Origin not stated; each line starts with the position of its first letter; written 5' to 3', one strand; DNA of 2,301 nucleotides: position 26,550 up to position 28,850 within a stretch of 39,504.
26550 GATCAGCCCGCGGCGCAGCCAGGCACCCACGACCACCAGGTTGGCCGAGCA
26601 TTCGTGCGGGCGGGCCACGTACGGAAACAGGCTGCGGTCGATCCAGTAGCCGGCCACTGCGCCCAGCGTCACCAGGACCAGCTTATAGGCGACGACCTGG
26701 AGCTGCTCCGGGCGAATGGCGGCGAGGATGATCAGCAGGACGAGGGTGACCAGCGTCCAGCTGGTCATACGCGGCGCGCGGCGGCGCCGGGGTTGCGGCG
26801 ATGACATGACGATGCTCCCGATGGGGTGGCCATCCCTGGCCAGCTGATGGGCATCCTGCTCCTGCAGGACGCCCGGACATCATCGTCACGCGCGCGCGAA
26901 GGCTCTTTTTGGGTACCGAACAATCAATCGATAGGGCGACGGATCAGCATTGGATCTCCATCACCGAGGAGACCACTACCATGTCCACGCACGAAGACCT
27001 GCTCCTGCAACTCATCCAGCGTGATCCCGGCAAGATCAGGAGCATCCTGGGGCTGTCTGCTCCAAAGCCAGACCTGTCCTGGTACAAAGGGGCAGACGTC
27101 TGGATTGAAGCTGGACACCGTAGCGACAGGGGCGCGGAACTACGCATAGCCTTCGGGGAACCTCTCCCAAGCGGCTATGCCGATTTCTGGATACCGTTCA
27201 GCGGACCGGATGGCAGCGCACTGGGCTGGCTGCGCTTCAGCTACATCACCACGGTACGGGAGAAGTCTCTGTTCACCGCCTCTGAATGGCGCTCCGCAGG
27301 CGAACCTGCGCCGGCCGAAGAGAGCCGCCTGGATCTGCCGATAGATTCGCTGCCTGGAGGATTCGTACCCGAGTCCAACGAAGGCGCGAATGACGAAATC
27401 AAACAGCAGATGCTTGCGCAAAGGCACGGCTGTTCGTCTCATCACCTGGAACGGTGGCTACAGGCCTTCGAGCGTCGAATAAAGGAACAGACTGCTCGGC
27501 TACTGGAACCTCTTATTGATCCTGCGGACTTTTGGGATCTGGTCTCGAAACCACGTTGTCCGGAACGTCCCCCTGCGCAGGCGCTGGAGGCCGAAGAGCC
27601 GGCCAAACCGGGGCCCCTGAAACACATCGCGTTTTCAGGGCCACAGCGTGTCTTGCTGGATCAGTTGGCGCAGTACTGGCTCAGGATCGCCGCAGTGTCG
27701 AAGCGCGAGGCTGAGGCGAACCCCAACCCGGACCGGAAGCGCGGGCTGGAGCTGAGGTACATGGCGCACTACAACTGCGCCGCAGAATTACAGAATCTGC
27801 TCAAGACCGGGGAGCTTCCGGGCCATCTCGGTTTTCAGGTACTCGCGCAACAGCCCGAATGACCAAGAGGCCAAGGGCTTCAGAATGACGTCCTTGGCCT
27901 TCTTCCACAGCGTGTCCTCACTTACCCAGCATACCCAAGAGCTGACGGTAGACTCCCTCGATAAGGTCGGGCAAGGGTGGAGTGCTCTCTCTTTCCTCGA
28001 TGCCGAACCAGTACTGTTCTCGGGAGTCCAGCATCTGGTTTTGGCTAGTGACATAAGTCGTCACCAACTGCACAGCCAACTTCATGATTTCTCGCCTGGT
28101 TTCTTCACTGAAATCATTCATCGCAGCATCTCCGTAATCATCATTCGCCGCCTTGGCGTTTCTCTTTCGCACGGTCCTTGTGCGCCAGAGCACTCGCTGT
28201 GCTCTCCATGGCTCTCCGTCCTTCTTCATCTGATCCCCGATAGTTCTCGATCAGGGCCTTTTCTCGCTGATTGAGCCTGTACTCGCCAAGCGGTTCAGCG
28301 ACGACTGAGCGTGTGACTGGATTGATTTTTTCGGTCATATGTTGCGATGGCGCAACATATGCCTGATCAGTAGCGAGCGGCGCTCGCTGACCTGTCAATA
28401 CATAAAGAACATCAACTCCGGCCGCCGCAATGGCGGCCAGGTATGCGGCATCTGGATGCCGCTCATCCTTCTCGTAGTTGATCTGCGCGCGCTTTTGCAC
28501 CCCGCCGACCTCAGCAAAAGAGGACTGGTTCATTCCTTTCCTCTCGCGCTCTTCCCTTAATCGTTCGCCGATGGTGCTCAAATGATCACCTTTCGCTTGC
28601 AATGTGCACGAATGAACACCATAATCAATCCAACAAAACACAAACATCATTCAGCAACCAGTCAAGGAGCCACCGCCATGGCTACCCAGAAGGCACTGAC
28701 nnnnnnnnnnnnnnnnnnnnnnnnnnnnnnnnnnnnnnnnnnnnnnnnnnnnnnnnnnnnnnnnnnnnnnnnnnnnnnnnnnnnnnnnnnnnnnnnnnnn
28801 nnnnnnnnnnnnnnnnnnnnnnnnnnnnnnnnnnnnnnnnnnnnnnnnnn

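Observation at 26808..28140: Unrecognisable 293-aa cargo gene plus a repressor-coupled 67-aa ORF in the lysogeny control region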

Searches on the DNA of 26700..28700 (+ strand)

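Call 4: search_dna_similar(query=window:26700-28700:+, collection=phages, mode=near, max_rows=30)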
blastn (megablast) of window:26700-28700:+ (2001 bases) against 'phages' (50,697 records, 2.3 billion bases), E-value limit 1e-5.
Records with a match: 49; places in all: 49; records where one place covers at least 80% of the query: 3.
Best place of each record, by identity: 95-99% 11; 90-95% 33; 80-90% 5.
By first word of the organism name: Pseudomonas 49.
By host as written in the record: Pseudomonas aeruginosa 33; - 8; Pseudomonas aeruginosa ST773 (NDM-1-producing) 2; Pseudomonas aeruginosa PAO1 (ATCC 15692) 2; Pseudomonas aeruginosa PA14 1; Pseudomonas aeruginosa 37 1; Pseudomonas aeruginosa PACL 1; Pseudomonas aeruginosa BWKH33 1.
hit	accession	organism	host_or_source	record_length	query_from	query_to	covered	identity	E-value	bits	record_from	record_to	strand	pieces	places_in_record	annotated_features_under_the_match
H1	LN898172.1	Pseudomonas phage vB_PaeS_PM105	Pseudomonas aeruginosa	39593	1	2001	91%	97.0%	0e+0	3066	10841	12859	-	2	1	PM105_22: hypothetical protein | PM105_20: putative repressor protein | PM105_21: hypothetical protein | PM105_23: putative holin protein | PM105_19: hypothetical protein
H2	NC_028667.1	Pseudomonas phage vB_PaeS_PM105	Pseudomonas aeruginosa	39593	1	2001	91%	97.0%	0e+0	3066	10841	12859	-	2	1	PM105_22: hypothetical protein | PM105_20: putative repressor protein | PM105_21: hypothetical protein | PM105_23: holin | PM105_19: HTH DNA binding protein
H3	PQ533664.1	Pseudomonas phage Young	Pseudomonas aeruginosa PA14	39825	1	2001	87%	98.3%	0e+0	3039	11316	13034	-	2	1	hypothetical protein (x3) | putative transcriptional regulator | putative inner membrane protein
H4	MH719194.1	Pseudomonas phage Ps60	Pseudomonas aeruginosa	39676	1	2001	77%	95.6%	0e+0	2460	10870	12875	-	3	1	hypothetical protein (x2) | repressor | holin | DNA-binding domain-containing protein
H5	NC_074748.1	Pseudomonas phage Ps60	Pseudomonas aeruginosa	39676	1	2001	77%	95.6%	0e+0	2460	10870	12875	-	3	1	hypothetical protein (x2) | repressor | holin | DNA-binding domain-containing protein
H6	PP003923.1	Pseudomonas phage vB_Pae_U11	Pseudomonas aeruginosa ST773 ...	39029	1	2001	62%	93.7%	0e+0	1851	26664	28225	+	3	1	hypothetical protein (x3) | putative transcriptional regulator | holin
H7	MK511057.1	Pseudomonas phage vB_Pae_CF5a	Pseudomonas aeruginosa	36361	1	1183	50%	94.2%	0e+0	1536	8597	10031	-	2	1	hypothetical protein (x2)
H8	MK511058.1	Pseudomonas phage vB_Pae_CF53b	Pseudomonas aeruginosa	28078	1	1183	50%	94.2%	0e+0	1536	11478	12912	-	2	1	hypothetical protein (x2)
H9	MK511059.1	Pseudomonas phage vB_Pae_CF78a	Pseudomonas aeruginosa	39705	1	1183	50%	94.2%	0e+0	1536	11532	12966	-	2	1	hypothetical protein (x2)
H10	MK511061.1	Pseudomonas phage vB_Pae_CF125a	Pseudomonas aeruginosa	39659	1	1183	50%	94.2%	0e+0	1536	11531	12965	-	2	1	hypothetical protein (x2)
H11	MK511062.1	Pseudomonas phage vB_Pae_CF127b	Pseudomonas aeruginosa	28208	1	1183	50%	94.2%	0e+0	1536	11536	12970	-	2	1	hypothetical protein (x2)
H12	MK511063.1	Pseudomonas phage vB_Pae_CF177a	Pseudomonas aeruginosa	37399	1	1183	50%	94.2%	0e+0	1536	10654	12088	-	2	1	hypothetical protein (x2)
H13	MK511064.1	Pseudomonas phage vB_Pae_BR58a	Pseudomonas aeruginosa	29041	1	1183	50%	94.2%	0e+0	1536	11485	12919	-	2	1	hypothetical protein (x2)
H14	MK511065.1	Pseudomonas phage vB_Pae_BR141c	Pseudomonas aeruginosa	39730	1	1183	50%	94.2%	0e+0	1536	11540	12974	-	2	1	hypothetical protein (x2)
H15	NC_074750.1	Pseudomonas phage vB_Pae_CF78a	Pseudomonas aeruginosa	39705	1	1183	50%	94.2%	0e+0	1536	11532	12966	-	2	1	hypothetical protein (x2)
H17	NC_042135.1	Pseudomonas phage JBD67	-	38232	1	1183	50%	94.2%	0e+0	1534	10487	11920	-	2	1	hypothetical protein | holin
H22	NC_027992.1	Pseudomonas phage JBD25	-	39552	1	632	32%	89.5%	0e+0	793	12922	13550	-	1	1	hypothetical protein (x2)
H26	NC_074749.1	Pseudomonas phage vB_Pae-SS2019XII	Pseudomonas aeruginosa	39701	1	356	18%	97.8%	6e-173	614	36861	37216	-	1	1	lipoprotein | hypothetical protein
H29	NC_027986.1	Pseudomonas phage JD18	-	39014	1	288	14%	97.2%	4e-135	488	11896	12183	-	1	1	holin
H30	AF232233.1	Pseudomonas phage B3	Pseudomonas aeruginosa PAO1 (ATCC 15692)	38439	1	260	13%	92.0%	6e-98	364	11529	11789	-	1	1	holin | hypothetical protein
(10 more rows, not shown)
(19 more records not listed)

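Call 9: get_annotated_region(hit=H2, flank=4000)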
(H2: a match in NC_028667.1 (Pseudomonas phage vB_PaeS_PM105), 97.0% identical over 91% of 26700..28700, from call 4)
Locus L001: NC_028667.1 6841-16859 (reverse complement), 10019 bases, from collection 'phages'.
description: Pseudomonas phage vB_PaeS_PM105.
organism: Pseudomonas phage vB_PaeS_PM105 (NCBI taxid 1743016)
taxonomy: Viruses; Duplodnaviria; Heunggongvirae; Uroviricota; Caudoviricetes; Beetrevirus; Beetrevirus PM105
host: Pseudomonas aeruginosa; source: sewage water sample; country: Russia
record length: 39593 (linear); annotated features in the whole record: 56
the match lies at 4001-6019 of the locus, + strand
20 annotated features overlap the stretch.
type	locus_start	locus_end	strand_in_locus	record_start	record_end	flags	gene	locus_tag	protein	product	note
CDS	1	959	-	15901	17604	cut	PM105_31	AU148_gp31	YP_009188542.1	putative terminase, large subunit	-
CDS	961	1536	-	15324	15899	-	PM105_30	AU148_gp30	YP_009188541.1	terminase small subunit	-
CDS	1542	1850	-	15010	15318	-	PM105_29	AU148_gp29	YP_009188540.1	hypothetical protein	-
CDS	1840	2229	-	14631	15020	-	PM105_28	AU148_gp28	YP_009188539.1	lipoprotein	-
CDS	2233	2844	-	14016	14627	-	PM105_27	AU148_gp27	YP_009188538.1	Rz-like spanin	-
CDS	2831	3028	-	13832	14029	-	PM105_26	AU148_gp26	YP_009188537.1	hypothetical protein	-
CDS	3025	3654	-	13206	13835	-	PM105_25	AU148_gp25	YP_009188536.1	endolysin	-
CDS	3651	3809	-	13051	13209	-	PM105_24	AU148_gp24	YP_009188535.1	hypothetical protein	-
CDS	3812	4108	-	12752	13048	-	PM105_23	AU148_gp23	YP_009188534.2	holin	-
CDS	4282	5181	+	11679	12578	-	PM105_22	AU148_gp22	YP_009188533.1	hypothetical protein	-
CDS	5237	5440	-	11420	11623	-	PM105_21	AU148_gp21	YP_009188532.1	hypothetical protein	-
CDS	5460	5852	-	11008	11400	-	PM105_20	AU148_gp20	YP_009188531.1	putative repressor protein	-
CDS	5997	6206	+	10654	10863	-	PM105_19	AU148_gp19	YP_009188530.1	HTH DNA binding protein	-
CDS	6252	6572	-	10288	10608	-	PM105_18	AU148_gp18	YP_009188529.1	hypothetical protein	-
CDS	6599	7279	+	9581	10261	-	PM105_17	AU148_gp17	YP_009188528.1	hypothetical protein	-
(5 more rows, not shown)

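Call 18: get_annotated_region(hit=H17, flank=2500)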
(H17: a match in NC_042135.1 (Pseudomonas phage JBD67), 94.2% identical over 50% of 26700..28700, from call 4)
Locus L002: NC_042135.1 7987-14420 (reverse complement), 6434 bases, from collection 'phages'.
description: Pseudomonas phage JBD67, partial genome.
organism: Pseudomonas phage JBD67 (NCBI taxid 1225793)
taxonomy: Viruses; Duplodnaviria; Heunggongvirae; Uroviricota; Caudoviricetes; Beetrevirus; Beetrevirus JBD67
host: -; source: -; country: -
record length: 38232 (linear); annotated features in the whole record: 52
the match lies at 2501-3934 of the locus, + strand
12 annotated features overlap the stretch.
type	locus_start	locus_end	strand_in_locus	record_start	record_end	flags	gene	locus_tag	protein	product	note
CDS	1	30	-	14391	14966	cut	-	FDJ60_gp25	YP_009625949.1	terminase small subunit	-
CDS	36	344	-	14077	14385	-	-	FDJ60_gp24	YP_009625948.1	hypothetical protein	-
CDS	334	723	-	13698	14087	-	-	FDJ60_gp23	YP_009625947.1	lipoprotein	-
CDS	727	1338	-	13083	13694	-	-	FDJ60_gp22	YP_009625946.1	Rz-like spanin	-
CDS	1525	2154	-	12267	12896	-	-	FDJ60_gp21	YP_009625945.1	endolysin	-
CDS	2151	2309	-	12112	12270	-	-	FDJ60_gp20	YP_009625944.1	hypothetical protein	an automated process has identified a potential problem with this gene model; the current end5 and/or the end3 may need ...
CDS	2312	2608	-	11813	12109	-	-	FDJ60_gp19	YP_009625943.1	holin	-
CDS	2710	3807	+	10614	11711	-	-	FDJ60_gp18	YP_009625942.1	hypothetical protein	-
CDS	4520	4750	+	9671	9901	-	-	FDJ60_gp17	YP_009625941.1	HTH DNA binding protein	-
CDS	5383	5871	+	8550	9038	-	-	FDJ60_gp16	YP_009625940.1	CII-like transcriptional activator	-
CDS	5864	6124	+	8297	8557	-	-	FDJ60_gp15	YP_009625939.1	hypothetical protein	identified by glimmer; putative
CDS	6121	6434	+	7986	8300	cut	-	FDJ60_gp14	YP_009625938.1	transcriptional regulator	-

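Call 19: get_annotated_region(hit=H22, flank=3000)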
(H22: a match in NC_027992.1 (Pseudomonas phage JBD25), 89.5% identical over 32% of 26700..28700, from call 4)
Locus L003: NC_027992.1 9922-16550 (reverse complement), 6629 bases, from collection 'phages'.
description: Pseudomonas phage JBD25, complete genome.
organism: Pseudomonas phage JBD25 (NCBI taxid 1225792)
taxonomy: Viruses; Duplodnaviria; Heunggongvirae; Uroviricota; Caudoviricetes
host: -; source: -; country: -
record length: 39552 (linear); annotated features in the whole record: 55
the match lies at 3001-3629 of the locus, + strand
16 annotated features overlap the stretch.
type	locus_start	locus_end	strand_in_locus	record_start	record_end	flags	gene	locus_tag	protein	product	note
CDS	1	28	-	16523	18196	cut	-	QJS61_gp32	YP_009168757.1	hypothetical protein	-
CDS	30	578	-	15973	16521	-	-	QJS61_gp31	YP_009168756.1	PF11985 family protein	-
CDS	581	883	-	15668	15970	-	-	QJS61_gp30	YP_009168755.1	hypothetical protein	-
CDS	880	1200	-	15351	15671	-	-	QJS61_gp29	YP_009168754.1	PF10805 family protein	-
CDS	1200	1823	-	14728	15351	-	-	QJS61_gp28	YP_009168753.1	hypothetical protein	-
CDS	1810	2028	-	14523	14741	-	-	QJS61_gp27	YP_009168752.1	hypothetical protein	-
CDS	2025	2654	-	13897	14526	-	-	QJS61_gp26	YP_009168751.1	transglycosylase SLT domain protein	-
CDS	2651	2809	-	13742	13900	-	-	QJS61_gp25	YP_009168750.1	hypothetical protein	an automated process has identified a potential problem with this gene model; the current end5 and/or the end3 may need ...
CDS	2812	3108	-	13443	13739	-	-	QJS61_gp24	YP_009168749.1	hypothetical protein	-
CDS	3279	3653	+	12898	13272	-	-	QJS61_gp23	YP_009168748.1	hypothetical protein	-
CDS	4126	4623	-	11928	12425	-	-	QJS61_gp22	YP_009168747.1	putative lipoprotein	-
CDS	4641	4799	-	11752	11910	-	-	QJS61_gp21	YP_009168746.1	hypothetical protein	-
CDS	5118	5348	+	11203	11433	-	-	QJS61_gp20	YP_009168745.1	BcepMu gp16 family phage-associated protein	-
CDS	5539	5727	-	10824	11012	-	-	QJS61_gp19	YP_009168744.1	hypothetical protein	-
CDS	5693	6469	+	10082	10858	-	-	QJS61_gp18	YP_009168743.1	hypothetical protein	-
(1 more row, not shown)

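Call 20: get_annotated_region(hit=H30, flank=3500)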
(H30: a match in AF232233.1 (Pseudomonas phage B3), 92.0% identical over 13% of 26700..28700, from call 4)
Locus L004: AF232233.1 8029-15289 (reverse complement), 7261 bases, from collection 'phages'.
description: Bacteriophage B3, complete genome.
organism: Pseudomonas phage B3 (NCBI taxid 151599)
taxonomy: Viruses; Duplodnaviria; Heunggongvirae; Uroviricota; Caudoviricetes; Beetrevirus; Beetrevirus B3
host: Pseudomonas aeruginosa PAO1 (ATCC 15692); source: -; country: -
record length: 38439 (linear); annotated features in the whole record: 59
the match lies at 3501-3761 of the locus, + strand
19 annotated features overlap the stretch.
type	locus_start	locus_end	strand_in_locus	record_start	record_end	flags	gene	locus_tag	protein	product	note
CDS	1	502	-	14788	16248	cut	-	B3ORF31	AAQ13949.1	large terminase subunit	similar to phage Mu gp28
CDS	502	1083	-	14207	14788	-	-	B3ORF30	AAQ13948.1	small terminase subunit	similar to phage Mu gp27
CDS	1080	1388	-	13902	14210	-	-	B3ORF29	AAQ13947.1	conserved hypothetical protein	similar to phage Mu gp26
CDS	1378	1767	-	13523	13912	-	-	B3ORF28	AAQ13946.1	conserved hypothetical protein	-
CDS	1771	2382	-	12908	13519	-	-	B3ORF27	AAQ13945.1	putative Rz lysis protein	similar to phage BcepMu Rz and Rz1 proteins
CDS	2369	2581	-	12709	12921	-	-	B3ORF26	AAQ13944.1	hypothetical protein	-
CDS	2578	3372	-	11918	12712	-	-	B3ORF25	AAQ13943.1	endolysin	similar to many phage and bacterial lytic transglycosylases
CDS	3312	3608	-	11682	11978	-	-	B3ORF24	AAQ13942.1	holin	similar to phage BcepMu holin protein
CDS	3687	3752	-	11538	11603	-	-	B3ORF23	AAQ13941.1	hypothetical protein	-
CDS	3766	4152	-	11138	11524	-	-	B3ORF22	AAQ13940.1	hypothetical protein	-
CDS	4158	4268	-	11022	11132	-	-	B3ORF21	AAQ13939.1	hypothetical protein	-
CDS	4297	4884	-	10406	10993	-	-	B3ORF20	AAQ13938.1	hypothetical protein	-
CDS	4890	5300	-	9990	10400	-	-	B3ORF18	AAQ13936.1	transcriptional regulator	similar to phage P22 c2 repressor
CDS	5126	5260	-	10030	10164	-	-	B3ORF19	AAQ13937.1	hypothetical protein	-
CDS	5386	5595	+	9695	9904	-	-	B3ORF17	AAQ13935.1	conserved hypothetical protein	likely DNA-binding protein, contains a helix-turn-helix motif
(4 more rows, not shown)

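Call 21: get_annotated_region(hit=H29, flank=3500)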
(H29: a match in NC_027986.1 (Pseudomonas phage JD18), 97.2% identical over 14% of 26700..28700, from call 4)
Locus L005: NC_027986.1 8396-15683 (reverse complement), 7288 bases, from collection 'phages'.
description: Pseudomonas phage JBD18, complete genome.
organism: Pseudomonas phage JD18 (NCBI taxid 1225791)
taxonomy: Viruses; Duplodnaviria; Heunggongvirae; Uroviricota; Caudoviricetes; Beetrevirus; Beetrevirus JD18
host: -; source: -; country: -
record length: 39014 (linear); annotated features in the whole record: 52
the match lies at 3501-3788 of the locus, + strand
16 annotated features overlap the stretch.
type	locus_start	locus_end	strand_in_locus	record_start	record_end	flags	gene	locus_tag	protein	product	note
CDS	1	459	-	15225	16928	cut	-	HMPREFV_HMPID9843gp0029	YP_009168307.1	terminase-like family protein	-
CDS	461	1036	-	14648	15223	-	-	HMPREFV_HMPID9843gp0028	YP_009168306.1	terminase small subunit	-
CDS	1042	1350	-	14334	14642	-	-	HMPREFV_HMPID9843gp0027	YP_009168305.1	hypothetical protein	-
CDS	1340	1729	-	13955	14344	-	-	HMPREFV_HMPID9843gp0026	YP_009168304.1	lipoprotein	-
CDS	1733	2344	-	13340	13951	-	-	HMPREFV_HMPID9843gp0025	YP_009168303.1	Rz-like spanin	-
CDS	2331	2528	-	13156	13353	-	-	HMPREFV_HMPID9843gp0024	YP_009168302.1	hypothetical protein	-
CDS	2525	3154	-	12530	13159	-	-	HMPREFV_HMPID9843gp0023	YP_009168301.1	endolysin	-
CDS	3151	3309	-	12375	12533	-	-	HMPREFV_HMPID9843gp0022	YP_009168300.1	hypothetical protein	an automated process has identified a potential problem with this gene model; the current end5 and/or the end3 may need ...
CDS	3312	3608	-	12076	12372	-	-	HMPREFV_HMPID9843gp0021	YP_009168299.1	holin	-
CDS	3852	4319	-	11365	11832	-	-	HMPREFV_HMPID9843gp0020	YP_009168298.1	hypothetical protein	-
CDS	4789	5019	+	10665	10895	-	-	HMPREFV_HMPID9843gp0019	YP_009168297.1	HTH DNA binding protein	-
CDS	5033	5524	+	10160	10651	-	-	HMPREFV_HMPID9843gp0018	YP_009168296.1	hypothetical protein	-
CDS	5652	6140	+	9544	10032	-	-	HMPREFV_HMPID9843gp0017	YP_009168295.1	CII-like transcriptional activator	-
CDS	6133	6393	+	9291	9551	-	-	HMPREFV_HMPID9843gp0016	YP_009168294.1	hypothetical protein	identified by glimmer; putative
CDS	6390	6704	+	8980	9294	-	-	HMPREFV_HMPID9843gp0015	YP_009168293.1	transcriptional regulator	-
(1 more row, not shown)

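Call 22: get_annotated_region(hit=H26, flank=3500)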
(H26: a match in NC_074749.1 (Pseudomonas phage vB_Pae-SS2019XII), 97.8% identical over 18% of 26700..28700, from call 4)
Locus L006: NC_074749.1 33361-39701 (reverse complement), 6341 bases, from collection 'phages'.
description: Pseudomonas phage vB_Pae-SS2019XII, complete genome.
organism: Pseudomonas phage vB_Pae-SS2019XII (NCBI taxid 2660689)
taxonomy: Viruses; Duplodnaviria; Heunggongvirae; Uroviricota; Caudoviricetes; Beetrevirus
host: Pseudomonas aeruginosa; source: waste water; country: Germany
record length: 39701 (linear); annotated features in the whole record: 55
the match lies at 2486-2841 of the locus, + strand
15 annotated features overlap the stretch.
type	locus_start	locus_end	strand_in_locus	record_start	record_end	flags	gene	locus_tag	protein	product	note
CDS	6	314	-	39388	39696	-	-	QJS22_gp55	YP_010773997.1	hypothetical protein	GP055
CDS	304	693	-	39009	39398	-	-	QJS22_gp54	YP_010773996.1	lysis protein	GP054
CDS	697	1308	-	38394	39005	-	-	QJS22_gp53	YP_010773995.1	hypothetical protein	GP053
CDS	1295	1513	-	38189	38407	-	-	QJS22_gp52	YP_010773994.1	transglycosylase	GP052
CDS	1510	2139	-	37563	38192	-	-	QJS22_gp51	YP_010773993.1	lysin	GP051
CDS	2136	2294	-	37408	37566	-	-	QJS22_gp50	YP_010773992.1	holin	GP050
CDS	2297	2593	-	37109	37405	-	-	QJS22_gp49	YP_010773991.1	hypothetical protein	GP049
CDS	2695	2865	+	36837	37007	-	-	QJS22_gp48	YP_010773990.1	lipoprotein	GP048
CDS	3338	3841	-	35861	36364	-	-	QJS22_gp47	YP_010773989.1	repressor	GP047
CDS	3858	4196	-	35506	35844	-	-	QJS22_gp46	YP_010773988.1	DNA-binding protein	GP046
CDS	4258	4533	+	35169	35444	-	-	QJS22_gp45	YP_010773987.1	hypothetical protein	GP045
CDS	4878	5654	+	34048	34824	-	-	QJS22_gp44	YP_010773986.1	hypothetical protein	GP044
CDS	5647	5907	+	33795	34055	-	-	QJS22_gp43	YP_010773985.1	transcriptional terminator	GP043; transcriptional terminator (ArsR)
CDS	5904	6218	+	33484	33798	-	-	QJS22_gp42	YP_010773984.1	transcriptional regulator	GP042; transcriptional regulator (IclR)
CDS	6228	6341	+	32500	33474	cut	-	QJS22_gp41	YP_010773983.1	integrase/transposase/recombinase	GP041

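Call 47: search_dna_similar(query=window:27863-28680:+, collection=phages, mode=distant, max_rows=30)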
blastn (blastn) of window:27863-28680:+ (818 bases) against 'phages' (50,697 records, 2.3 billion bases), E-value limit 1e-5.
Records with a match: 21; places in all: 21; records where one place covers at least 80% of the query: 6.
Best place of each record, by identity: >=99% 3; 80-90% 3; 60-80% 15.
By first word of the organism name: Burkholderia 15; Pseudomonas 6.
By host as written in the record: Burkholderia pseudomallei 8; Pseudomonas aeruginosa 4; Burkholderia thailandensis 2; Burkholderia thailandensis DV1 2; Burkholderia pseudomallei BP82 2; Pseudomonas aeruginosa PA14 1; Pseudomonas aeruginosa ST773 (NDM-1-producing) 1; Burkholderia sp. 1.
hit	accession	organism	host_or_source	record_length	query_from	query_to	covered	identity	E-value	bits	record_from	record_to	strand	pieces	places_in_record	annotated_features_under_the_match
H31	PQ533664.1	Pseudomonas phage Young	Pseudomonas aeruginosa PA14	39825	1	818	100%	99.9%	0e+0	1471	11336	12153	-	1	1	putative transcriptional regulator | hypothetical protein (x2)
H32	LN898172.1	Pseudomonas phage vB_PaeS_PM105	Pseudomonas aeruginosa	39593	1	818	100%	99.1%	0e+0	1444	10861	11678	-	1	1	PM105_20: putative repressor protein | PM105_21: hypothetical protein | PM105_19: hypothetical protein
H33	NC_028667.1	Pseudomonas phage vB_PaeS_PM105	Pseudomonas aeruginosa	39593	1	818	100%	99.1%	0e+0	1444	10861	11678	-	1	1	PM105_20: putative repressor protein | PM105_21: hypothetical protein | PM105_19: HTH DNA binding protein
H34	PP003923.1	Pseudomonas phage vB_Pae_U11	Pseudomonas aeruginosa ST773 ...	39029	1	818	100%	83.5%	0e+0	849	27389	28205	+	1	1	putative transcriptional regulator | hypothetical protein (x2)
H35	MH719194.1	Pseudomonas phage Ps60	Pseudomonas aeruginosa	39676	1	818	100%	83.0%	0e+0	835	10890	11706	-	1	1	repressor | hypothetical protein | DNA-binding domain-containing protein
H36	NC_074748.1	Pseudomonas phage Ps60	Pseudomonas aeruginosa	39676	1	818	100%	83.0%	0e+0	835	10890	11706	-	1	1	repressor | hypothetical protein | DNA-binding domain-containing protein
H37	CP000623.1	Burkholderia phage phiE202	Burkholderia thailandensis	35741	538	670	16%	71.6%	7e-8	64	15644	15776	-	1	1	gp21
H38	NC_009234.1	Burkholderia phage phiE202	Burkholderia thailandensis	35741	538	670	16%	71.6%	7e-8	64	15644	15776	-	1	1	helix-turn-helix domain-containing protein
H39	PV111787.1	Burkholderia phage vB_SBP7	Burkholderia pseudomallei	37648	538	670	16%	71.6%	7e-8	64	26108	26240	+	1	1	hypothetical protein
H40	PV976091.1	Burkholderia phage vB_FKKS3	Burkholderia pseudomallei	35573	538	670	16%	70.9%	3e-6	60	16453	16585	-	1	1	hypothetical protein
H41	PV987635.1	Burkholderia phage vB_SBP27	Burkholderia pseudomallei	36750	538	670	16%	70.9%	3e-6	60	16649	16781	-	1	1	none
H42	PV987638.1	Burkholderia phage vB_SBP40b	Burkholderia pseudomallei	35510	538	670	16%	70.9%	3e-6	60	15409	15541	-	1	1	none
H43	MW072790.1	Burkholderia phage phiE094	Burkholderia thailandensis DV1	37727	538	670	16%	70.9%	3e-6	60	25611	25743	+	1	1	Cro/CI family transcriptional regulator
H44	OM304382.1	Burkholderia phage PhiBP82.2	Burkholderia pseudomallei BP82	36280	538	670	16%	70.9%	3e-6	60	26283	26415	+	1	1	putative transcriptional regulator | hypothetical protein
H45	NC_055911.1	Burkholderia phage phiE094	Burkholderia thailandensis DV1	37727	538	670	16%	70.9%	3e-6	60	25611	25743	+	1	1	helix-turn-helix domain-containing protein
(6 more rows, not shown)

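Call 48: get_annotated_region(hit=H36, flank=1500)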
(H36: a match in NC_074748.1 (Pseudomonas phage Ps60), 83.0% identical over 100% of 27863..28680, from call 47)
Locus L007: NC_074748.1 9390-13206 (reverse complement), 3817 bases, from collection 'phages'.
description: Pseudomonas phage Ps60, complete genome.
organism: Pseudomonas phage Ps60 (NCBI taxid 2301640)
taxonomy: Viruses; Duplodnaviria; Heunggongvirae; Uroviricota; Caudoviricetes; Beetrevirus
host: Pseudomonas aeruginosa; source: clinical lysogenic strain; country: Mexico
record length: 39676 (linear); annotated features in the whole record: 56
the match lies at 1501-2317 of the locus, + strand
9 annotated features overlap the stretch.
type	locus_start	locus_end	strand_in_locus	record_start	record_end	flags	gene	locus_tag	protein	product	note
CDS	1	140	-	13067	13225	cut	-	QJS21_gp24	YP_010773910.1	hypothetical protein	Transmembrane regions were predicted by Phobious and TMHMM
CDS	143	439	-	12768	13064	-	-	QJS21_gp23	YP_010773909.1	holin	Transmembrane regions were predicted by Phobious and TMHMM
CDS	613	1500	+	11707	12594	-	-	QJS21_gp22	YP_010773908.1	hypothetical protein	-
CDS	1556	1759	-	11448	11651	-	-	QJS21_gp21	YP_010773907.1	hypothetical protein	-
CDS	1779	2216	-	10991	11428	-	-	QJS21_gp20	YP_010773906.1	repressor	-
CDS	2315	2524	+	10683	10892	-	-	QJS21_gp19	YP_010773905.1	DNA-binding domain-containing protein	-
CDS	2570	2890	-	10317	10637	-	-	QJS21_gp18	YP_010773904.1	hypothetical protein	-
CDS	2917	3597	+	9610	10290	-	-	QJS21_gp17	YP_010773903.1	hypothetical protein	-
CDS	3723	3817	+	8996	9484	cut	-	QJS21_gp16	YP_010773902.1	hypothetical protein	-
